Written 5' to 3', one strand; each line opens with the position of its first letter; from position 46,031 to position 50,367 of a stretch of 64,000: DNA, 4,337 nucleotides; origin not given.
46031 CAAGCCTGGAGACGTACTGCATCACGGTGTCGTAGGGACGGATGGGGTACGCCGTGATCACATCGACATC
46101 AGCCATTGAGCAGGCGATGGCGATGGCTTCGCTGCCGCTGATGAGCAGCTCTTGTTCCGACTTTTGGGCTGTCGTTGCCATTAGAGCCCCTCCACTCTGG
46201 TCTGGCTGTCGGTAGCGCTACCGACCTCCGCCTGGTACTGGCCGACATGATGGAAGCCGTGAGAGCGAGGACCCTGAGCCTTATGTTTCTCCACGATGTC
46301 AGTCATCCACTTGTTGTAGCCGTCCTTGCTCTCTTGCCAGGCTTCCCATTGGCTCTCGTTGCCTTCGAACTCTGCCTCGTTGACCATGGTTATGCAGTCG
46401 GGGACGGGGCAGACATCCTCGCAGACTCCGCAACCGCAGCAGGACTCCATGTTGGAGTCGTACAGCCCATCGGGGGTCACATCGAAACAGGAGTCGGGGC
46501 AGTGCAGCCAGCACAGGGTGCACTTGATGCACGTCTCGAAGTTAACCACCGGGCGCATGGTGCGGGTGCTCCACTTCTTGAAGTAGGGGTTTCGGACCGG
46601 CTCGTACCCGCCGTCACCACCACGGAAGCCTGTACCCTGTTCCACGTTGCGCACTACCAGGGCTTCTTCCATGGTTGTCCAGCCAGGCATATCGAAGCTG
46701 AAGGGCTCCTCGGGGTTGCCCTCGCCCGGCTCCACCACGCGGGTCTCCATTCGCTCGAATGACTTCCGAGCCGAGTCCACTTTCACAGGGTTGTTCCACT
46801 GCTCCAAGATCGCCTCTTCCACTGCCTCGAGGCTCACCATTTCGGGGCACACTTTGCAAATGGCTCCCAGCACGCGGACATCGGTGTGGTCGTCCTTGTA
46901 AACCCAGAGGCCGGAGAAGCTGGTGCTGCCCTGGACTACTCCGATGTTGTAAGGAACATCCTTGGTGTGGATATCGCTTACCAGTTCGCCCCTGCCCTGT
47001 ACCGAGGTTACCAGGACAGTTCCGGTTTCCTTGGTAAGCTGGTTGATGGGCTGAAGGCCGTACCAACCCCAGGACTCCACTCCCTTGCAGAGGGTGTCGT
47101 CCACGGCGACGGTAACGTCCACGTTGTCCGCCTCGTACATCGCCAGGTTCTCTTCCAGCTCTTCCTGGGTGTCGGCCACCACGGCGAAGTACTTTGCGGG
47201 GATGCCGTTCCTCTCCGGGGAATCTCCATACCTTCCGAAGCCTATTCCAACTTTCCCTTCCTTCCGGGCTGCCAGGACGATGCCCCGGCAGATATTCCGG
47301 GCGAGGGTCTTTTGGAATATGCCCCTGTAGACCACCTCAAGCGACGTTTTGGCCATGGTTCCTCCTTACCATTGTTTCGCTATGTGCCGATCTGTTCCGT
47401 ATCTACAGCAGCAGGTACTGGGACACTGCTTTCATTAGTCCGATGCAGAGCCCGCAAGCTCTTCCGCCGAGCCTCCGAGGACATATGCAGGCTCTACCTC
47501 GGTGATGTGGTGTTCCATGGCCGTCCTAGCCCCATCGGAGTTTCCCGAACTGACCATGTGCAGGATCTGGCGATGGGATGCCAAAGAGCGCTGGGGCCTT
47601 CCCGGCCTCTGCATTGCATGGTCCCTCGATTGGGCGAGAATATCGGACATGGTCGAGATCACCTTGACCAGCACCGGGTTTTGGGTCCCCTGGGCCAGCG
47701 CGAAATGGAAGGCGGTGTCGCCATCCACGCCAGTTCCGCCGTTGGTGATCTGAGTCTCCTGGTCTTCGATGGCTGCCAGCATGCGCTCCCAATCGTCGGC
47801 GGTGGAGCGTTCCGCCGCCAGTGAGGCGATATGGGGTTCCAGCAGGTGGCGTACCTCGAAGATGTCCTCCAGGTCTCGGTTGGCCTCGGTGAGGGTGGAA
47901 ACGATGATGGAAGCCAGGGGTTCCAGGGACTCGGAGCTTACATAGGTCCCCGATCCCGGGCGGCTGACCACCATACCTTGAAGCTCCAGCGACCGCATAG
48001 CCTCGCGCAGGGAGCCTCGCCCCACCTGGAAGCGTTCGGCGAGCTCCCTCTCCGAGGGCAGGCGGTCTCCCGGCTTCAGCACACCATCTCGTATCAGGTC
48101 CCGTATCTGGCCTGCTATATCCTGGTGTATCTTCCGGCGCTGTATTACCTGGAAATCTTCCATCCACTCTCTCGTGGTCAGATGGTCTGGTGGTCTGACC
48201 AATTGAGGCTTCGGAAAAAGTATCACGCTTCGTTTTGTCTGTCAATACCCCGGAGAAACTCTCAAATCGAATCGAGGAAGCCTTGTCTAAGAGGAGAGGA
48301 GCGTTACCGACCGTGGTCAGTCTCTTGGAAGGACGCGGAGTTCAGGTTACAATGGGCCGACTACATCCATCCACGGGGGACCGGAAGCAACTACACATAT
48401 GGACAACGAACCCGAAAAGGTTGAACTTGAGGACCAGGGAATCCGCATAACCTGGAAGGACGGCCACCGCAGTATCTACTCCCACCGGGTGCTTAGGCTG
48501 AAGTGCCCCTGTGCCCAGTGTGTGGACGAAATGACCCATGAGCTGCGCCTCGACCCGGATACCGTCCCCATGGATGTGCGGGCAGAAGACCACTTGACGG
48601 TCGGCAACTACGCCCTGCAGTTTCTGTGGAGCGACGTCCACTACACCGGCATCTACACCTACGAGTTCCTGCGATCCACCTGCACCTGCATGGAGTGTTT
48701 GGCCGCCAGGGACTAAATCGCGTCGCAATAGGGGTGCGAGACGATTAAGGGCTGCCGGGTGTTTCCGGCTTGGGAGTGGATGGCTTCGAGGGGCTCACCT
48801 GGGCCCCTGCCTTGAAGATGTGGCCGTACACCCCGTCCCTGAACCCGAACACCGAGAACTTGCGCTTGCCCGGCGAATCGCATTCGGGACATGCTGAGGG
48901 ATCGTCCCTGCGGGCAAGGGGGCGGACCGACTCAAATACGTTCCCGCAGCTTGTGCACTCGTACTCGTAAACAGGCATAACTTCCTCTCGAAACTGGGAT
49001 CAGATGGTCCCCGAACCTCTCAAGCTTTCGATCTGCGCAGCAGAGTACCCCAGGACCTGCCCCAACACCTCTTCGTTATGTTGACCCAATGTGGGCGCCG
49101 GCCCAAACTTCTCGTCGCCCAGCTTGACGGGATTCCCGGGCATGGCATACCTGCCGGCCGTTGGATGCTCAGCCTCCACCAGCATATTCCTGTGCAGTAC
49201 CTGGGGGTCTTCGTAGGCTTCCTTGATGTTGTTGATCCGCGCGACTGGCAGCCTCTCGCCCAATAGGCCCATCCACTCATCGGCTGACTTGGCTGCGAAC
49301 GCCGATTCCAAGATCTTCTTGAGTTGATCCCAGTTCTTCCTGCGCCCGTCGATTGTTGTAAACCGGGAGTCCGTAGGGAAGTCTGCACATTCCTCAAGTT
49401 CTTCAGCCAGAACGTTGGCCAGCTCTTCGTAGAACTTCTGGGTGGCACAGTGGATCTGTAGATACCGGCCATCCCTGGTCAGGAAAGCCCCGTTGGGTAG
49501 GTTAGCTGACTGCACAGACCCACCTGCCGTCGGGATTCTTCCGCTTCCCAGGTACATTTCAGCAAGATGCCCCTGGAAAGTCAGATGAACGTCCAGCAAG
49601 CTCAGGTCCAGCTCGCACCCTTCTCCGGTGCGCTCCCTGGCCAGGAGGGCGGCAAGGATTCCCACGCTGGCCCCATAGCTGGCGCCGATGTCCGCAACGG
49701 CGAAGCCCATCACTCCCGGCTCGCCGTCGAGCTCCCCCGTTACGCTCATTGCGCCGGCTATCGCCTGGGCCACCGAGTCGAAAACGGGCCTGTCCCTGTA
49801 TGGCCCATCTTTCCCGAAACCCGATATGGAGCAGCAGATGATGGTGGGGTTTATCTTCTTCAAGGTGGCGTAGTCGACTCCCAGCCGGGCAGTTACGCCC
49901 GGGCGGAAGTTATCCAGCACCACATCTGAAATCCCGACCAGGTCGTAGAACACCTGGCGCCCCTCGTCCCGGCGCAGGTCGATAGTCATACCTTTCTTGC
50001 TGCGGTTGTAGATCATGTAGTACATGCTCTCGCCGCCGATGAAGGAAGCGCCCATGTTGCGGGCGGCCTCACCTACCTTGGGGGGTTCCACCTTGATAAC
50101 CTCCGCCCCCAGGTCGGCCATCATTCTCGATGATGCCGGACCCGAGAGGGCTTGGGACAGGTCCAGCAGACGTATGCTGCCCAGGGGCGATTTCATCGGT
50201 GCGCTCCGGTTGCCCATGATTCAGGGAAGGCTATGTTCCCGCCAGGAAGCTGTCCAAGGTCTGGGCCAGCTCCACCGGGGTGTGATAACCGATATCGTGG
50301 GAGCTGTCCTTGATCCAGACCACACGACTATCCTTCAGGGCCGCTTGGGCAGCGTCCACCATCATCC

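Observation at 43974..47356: Oxalate-oxidoreductase-like enzyme with a variant active-site loop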

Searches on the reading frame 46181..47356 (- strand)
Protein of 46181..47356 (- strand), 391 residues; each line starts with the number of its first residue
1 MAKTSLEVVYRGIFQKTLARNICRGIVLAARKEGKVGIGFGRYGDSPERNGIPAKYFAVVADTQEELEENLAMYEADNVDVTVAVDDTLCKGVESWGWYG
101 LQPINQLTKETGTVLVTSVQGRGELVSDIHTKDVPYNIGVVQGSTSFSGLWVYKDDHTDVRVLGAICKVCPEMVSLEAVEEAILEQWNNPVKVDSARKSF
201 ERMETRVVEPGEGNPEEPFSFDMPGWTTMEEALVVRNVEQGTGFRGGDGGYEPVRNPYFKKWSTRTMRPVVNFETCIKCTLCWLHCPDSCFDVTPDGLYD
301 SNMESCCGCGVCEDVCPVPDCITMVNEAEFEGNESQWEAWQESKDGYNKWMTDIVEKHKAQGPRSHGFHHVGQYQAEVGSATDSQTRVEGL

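Call 5: search_solved_structures(query=window:46181-47356:-, show_alignments=2)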
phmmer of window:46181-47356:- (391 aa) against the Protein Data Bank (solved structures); distinct sequences matched with E-value up to 0.001: 24.
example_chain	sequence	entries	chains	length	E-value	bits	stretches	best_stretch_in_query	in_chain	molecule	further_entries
5c4i_B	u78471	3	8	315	2.3e-19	73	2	262-331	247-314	Oxalate oxidoreductase subunit delta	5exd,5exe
9bt4_G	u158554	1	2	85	2.3e-11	46.6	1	252-327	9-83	Pyruvate:Ferredoxin Oxidoreductase, subunit delta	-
7m31_A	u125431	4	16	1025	3.6e-05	26.3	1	269-327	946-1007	Dihydropyrimidine dehydrogenase [NADP(+)]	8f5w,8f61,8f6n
1h7x_A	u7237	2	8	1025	3.6e-05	26.3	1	269-327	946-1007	DIHYDROPYRIMIDINE DEHYDROGENASE | Dihydropyrimidine dehydrogenase [NADP(+)]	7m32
1gt8_A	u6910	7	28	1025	3.6e-05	26.3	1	269-327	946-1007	DIHYDROPYRIMIDINE DEHYDROGENASE | Dihydropyrimidine dehydrogenase [NADP(+)]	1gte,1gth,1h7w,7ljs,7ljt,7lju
8ahx_B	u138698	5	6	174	7.1e-05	25.3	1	271-328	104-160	Ion-translocating oxidoreductase complex subunit B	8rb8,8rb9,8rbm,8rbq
8jjr_c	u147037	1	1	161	7.7e-05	25.2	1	266-321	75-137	PsaC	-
7ar7_I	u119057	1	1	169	0.00012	24.5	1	271-360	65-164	NADH dehydrogenase [ubiquinone] iron-sulfur protein 8-A, mitochondrial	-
8jze_c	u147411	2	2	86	0.00013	24.4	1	271-320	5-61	Photosystem I PsaC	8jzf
8jw0_c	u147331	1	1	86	0.00017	24.1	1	271-322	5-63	Photosystem I PsaC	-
7tgh_S8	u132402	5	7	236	0.00017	24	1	270-323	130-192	NADH-ubiquinone oxidoreductase 1, chain, putative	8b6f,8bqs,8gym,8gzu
6x89_S8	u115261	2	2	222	0.00018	23.9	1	270-360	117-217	NADH dehydrogenase [ubiquinone] iron-sulfur protein 8, mitochondrial | NDUS8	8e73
7aqr_I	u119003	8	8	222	0.00019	23.9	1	271-360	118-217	NADH dehydrogenase [ubiquinone] iron-sulfur protein 8-A, mitochondrial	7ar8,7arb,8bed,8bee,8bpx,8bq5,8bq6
7a23_D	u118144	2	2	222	0.00019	23.9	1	271-360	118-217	TYKY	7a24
8iuf_S8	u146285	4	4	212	0.0002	23.8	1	274-335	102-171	NDUFS8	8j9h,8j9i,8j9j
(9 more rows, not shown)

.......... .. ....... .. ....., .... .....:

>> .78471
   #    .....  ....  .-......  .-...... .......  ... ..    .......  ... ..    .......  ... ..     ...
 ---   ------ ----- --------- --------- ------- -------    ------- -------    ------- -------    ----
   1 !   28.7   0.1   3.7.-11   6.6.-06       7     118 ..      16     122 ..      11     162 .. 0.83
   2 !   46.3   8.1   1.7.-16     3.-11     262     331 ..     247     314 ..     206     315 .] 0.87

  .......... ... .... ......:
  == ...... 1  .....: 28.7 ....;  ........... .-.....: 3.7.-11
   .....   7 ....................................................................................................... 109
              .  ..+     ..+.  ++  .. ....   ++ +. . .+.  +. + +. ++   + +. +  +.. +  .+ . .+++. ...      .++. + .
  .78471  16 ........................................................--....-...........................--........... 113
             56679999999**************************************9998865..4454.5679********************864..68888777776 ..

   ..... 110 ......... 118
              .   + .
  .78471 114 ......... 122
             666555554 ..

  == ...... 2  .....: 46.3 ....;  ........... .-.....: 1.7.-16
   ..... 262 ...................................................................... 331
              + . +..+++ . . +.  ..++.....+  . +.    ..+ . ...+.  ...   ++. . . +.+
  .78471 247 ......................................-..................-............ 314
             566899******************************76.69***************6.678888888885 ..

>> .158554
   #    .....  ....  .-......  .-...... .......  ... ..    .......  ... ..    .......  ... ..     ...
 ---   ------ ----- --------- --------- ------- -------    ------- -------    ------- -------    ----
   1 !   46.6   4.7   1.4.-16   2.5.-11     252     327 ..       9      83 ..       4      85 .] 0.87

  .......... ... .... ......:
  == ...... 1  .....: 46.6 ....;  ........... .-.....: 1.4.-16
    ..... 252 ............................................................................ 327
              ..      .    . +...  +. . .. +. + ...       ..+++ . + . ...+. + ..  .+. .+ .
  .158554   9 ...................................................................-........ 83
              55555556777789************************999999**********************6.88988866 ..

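Call 7: search_protein_families(library=ncbifam, proteins=[window:46181-47356:-])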
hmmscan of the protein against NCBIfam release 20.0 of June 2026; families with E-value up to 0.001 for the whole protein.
window:46181-47356:- (391 aa): 24 families
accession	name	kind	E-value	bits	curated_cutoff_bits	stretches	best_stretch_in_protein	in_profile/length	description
NF045790.1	OxalOxreddelta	equivalog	1.1e-23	83.9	230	2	265-331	251-315/316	oxalate oxidoreductase subunit delta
NF007204.0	PRK09625.1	equivalog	6.6e-16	58.5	125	1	264-344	49-128/133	pyruvate flavodoxin oxidoreductase subunit delta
TIGR02179.1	PorD_KorD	subfamily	4.9e-15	55.4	60.05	1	264-327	15-77/78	2-oxoacid:acceptor oxidoreductase, delta subunit, pyruvate/2-ketoisovalerate family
NF040684.1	PorD_Arch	equivalog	1.4e-14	54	120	1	259-327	17-84/85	pyruvate synthase subunit PorD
NF045763.1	PhenlGlyoxDHPadF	equivalog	2.7e-12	46.7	150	1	265-317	22-73/78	NADH-dependent phenylglyoxylate dehydrogenase subunit delta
NF007202.0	PRK09623.1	equivalog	7.8e-12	45.4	166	1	264-327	41-103/105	3-methyl-2-oxobutanoate dehydrogenase subunit delta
NF006183.0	PRK08318.1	equivalog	4.3e-10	38.9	335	1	267-342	335-415/422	NAD-dependent dihydropyrimidine dehydrogenase subunit PreA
NF007203.0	PRK09624.1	equivalog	7.8e-09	35.7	171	1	259-328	36-104/105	pyuvate ferredoxin oxidoreductase subunit delta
NF005415.0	PRK06991.1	equivalog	8.9e-08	32.1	281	1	270-344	81-151/284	electron transport complex subunit RsxB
TIGR01971.1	NuoI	subfamily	6.8e-07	28.9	113.05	1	272-334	40-110/121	NADH-quinone oxidoreductase, chain I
TIGR03287.1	methan_mark_16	hypoth_equivalog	1.6e-05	23.5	363.95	1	258-333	286-359/391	methanogenesis marker 16 metalloprotein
NF003475.0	PRK05113.1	equivalog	1.8e-05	24.7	203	1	269-338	108-173/190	electron transport complex subunit RsxB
NF010632.0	PRK14029.1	equivalog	7.2e-05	22.5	335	1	27-203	22-177/185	pyruvate/ketoisovalerate ferredoxin oxidoreductase subunit gamma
NF045874.1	Vhu_polyferre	exception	8.2e-05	21.5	600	1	270-324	192-245/381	F420-non-reducing hydrogenase associated-polyferredoxin VhuB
TIGR01944.1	rnfB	subfamily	8.6e-05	22.2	68.7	1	269-338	108-175/190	RnfABCDGE type electron transport complex subunit B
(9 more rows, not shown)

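Call 9: search_protein_families(library=pfam, proteins=[window:46181-47356:-])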
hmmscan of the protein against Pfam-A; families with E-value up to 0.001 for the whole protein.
window:46181-47356:- (391 aa): 4 families
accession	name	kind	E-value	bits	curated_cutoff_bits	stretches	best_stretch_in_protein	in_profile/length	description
PF14697.11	Fer4_21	-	2.5e-10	40.8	35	1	271-324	3-59/59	4Fe-4S dicluster domain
PF00037.32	Fer4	-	0.00014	21.9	21.1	0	302-318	4-20/24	4Fe-4S binding domain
PF17179.9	Fer4_22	-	0.00052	21.2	27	0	306-378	2-76/95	4Fe-4S dicluster domain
PF12838.12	Fer4_7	-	0.00096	20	27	0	275-318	1-50/52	4Fe-4S dicluster domain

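Call 95: predict_structure(alignment_id=A1)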
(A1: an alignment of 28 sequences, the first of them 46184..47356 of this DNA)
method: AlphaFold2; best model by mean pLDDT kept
length: 391 residues; sequences in the alignment: 28
mean_pLDDT: 63.3   pTM: 0.59
mean pLDDT of the five models: 63.3, 60.5, 56.5, 54.8, 54.2
residues with pLDDT >= 90: 57; 70-90: 110; 50-70: 80; < 50: 144
segments of 3 or more residues with pLDDT < 50: 44-52, 88-105, 146-155, 219-266, 284-312, 364-391
pLDDT, mean of each block of 10 residues (from residue 1): 74 70 92 90 48 73 84 68 65 37 56 79 68 81 53 62 93 94 91 92 88 61 36 33 40 35 46 65 46 31 37 55 64 66 85 79 48 45 40 32
secondary structure, 60 per line:
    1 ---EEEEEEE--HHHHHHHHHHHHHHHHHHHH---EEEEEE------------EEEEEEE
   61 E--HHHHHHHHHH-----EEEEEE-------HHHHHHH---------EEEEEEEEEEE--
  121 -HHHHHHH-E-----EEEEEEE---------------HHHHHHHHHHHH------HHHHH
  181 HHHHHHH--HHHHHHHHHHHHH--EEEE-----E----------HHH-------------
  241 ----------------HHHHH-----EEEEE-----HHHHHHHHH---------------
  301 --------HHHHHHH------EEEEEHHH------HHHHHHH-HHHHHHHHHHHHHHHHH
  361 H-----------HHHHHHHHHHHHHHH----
elements in order: E4-10 H13-32 E36-41 E54-61 H64-73 E79-84 H92-98 E108-118 H122-128 E136-142 H158-169 H176-187 H190-202 E205-208 H257-261 E267-271 H277-285 H309-315 E322-326 H336-342 H344-361 H373-387

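Call 97: fold_search(model_id=the predicted structure, library=pdb)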
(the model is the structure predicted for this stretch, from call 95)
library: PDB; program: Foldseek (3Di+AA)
matches with E <= 10: 349; with E <= 0.001: 29
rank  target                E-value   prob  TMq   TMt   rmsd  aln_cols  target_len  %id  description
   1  5c4i_E                6.5e-17  1.00  0.41  0.50  11.9       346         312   24  Structure of an Oxalate Oxidoreductase (released 2015-07-01)
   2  5exd_H                3.3e-16  1.00  0.43  0.56  10.4       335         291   25  Crystal structure of oxalate oxidoreductase from Moorella thermoacetica bound with carboxy-di-oxido-methyl-TPP (COOM-T (released 2015-12-30)
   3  5exe_B                4.5e-16  1.00  0.42  0.52  10.9       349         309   23  Crystal structure of oxalate oxidoreductase from Moorella thermoacetica bound with carboxy-TPP adduct (released 2015-12-30)
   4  5exe_E                1.1e-15  1.00  0.42  0.55  10.3       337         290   23  Crystal structure of oxalate oxidoreductase from Moorella thermoacetica bound with carboxy-TPP adduct (released 2015-12-30)
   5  5c4i_B                1.3e-15  1.00  0.42  0.52  11.1       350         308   24  Structure of an Oxalate Oxidoreductase (released 2015-07-01)
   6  5exd_B                1.4e-15  1.00  0.42  0.55  10.2       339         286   24  Crystal structure of oxalate oxidoreductase from Moorella thermoacetica bound with carboxy-di-oxido-methyl-TPP (COOM-T (released 2015-12-30)
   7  5exd_E                7.3e-15  1.00  0.42  0.53  10.9       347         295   22  Crystal structure of oxalate oxidoreductase from Moorella thermoacetica bound with carboxy-di-oxido-methyl-TPP (COOM-T (released 2015-12-30)
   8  5exd_K                9.3e-15  1.00  0.42  0.56  10.2       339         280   24  Crystal structure of oxalate oxidoreductase from Moorella thermoacetica bound with carboxy-di-oxido-methyl-TPP (COOM-T (released 2015-12-30)
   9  2raa                  4.2e-10  1.00  0.36  0.74   5.0       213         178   22  Crystal structure of pyruvate oxidoreductase subunit PORC (EC 1.2.7.1) (TM0015) from Thermotoga maritima at 2.12 A resol (released 2007-10-02)
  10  6cin_C                6.0e-09  1.00  0.40  0.15  13.5       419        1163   13  Crystal structure of pyruvate:ferredoxin oxidoreductase from Moorella thermoacetica (released 2018-03-28)
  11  3g2e_C                6.7e-09  1.00  0.32  0.63   5.2       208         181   17  Structure of putative OORC subunit of 2-oxoglutarate:acceptor oxidoreductase from Campylobacter jejuni (released 2009-03-24)
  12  6cin_F                7.6e-09  1.00  0.40  0.15  13.7       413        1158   14  Crystal structure of pyruvate:ferredoxin oxidoreductase from Moorella thermoacetica (released 2018-03-28)
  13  6cin_D                1.0e-08  1.00  0.39  0.15  13.9       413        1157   13  Crystal structure of pyruvate:ferredoxin oxidoreductase from Moorella thermoacetica (released 2018-03-28)
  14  6cin_E                1.2e-08  1.00  0.39  0.15  13.8       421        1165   13  Crystal structure of pyruvate:ferredoxin oxidoreductase from Moorella thermoacetica (released 2018-03-28)
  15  6cin_A                1.5e-08  1.00  0.39  0.15  13.7       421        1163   13  Crystal structure of pyruvate:ferredoxin oxidoreductase from Moorella thermoacetica (released 2018-03-28)
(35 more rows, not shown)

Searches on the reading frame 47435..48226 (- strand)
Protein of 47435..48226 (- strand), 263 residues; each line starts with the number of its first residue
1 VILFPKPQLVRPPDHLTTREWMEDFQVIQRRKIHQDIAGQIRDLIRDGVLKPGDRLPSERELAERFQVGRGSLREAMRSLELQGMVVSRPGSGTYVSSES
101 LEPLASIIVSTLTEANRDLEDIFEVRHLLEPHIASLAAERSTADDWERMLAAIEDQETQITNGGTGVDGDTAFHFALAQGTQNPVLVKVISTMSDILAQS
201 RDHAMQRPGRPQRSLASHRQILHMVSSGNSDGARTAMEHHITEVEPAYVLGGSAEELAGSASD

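Call 7: search_protein_families(library=ncbifam, proteins=[window:47435-48226:-])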
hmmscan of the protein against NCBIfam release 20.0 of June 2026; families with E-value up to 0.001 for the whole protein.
window:47435-48226:- (263 aa): 30 families (the best 25 are shown)
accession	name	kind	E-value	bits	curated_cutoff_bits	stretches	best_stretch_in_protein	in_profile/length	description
NF003011.0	PRK03837.1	subfamily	1.1e-43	149.7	260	1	26-249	7-234/241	transcriptional regulator NanR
NF007741.0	PRK10421.1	equivalog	6e-38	130.7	311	1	28-244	3-229/262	transcriptional regulator LldR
NF007001.0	PRK09464.1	equivalog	2.3e-35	122.5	330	1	27-246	5-230/254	pyruvate dehydrogenase complex transcriptional repressor PdhR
NF007442.0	PRK09990.1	equivalog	7.7e-31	107.4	301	1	29-245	7-232/256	transcriptional regulator GlcC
NF007588.0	PRK10225.1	equivalog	1.2e-26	93.6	442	1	30-245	7-228/257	Uxu operon transcriptional regulator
NF008571.0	PRK11523.1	equivalog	2.5e-20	73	396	1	27-195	3-168/258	transcriptional regulator ExuR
TIGR03338.1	phnR_burk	equivalog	6.7e-20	71.6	271.5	1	24-243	3-208/212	phosphonate utilization associated transcriptional regulator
NF052282.1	PLP_TF_PdxR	equivalog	2.7e-17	63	320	1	34-160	3-126/448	MocR-like pyridoxine biosynthesis transcription factor PdxR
TIGR02325.1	C_P_lyase_phnF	equivalog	5.4e-15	55.6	156.8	1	33-102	9-78/238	phosphonate metabolism transcriptional regulator PhnF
NF052290.2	MocR_like_YczR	exception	9e-15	54.3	487.4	1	31-104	18-91/458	MocR-like transcription factor YczR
TIGR02018.2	his_ut_repres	equivalog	4.1e-14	52.5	220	1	34-101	1-68/226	histidine utilization transcriptional repressor HutC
NF052286.1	ecto_TF_EhuR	exception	2.5e-13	49.4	480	1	21-110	1-89/458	MocR-like ectoine utilization transcription factor EhuR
NF007292.0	PRK09764.1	equivalog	5.8e-13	48.6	281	1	31-101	4-74/240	GntR family transcriptional regulator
NF041547.1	GntR_LSA1692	equivalog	1.2e-12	48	275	1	33-99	2-68/233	GntR family transcriptional regulator, LSA1692 subfamily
NF052281.1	rhizopine_MocR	equivalog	6.2e-12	44.9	650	1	30-99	16-85/479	rhizopine catabolism transcriptional regulator MocR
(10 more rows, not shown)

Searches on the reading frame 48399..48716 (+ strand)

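Call 9: search_protein_families(library=pfam, proteins=[window:48399-48716:+])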
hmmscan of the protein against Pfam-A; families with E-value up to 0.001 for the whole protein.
window:48399-48716:+ (105 aa): 1 family
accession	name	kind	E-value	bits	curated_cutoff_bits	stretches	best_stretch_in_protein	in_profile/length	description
PF06155.17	GBBH-like_N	-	5.7e-22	78.7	22.8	1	10-92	5-85/85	Gamma-butyrobetaine hydroxylase-like, N-terminal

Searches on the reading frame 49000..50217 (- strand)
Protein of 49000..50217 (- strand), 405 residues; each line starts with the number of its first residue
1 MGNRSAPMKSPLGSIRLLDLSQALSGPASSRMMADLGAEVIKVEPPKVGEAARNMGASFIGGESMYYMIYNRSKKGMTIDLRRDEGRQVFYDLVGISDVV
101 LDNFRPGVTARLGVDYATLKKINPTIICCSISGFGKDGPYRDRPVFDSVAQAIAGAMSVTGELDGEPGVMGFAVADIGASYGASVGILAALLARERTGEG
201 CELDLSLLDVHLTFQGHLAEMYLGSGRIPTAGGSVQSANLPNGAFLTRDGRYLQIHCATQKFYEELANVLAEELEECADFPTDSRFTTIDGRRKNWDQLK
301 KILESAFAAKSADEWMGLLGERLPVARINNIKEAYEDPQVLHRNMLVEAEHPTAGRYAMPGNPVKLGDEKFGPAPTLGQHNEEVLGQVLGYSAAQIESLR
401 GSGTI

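Call 7: search_protein_families(library=ncbifam, proteins=[window:49000-50217:-])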
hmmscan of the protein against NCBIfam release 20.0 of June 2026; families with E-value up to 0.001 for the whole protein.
window:49000-50217:- (405 aa): 7 families
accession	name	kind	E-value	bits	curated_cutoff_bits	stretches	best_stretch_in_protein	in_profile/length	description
NF052585.1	SucGlutTfsCaiB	equivalog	2.9e-74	250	750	1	9-387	5-387/394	succinate--glutarate CoA-transferase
NF003809.0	PRK05398.1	subfamily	2.3e-72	243.8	442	2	8-211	1-204/416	formyl-CoA transferase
NF008511.0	PRK11430.1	equivalog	7.8e-70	235.9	522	1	8-383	6-374/381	CoA:oxalate CoA-transferase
TIGR03253.1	oxalate_frc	equivalog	2.6e-68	230.7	504.2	2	10-211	2-203/416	formyl-CoA transferase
NF041294.1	Scnl_mescCoAtase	equivalog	7.7e-63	212.9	700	1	12-385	4-380/381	succinyl-CoA:mesaconate CoA-transferase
NF002914.1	PRK03525.1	equivalog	8.9e-32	110.5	413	1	6-404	4-396/400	L-carnitine CoA-transferase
TIGR04253.1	mesacon_CoA_iso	equivalog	1.7e-22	80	725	1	14-401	5-396/403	2-methylfumaryl-CoA isomerase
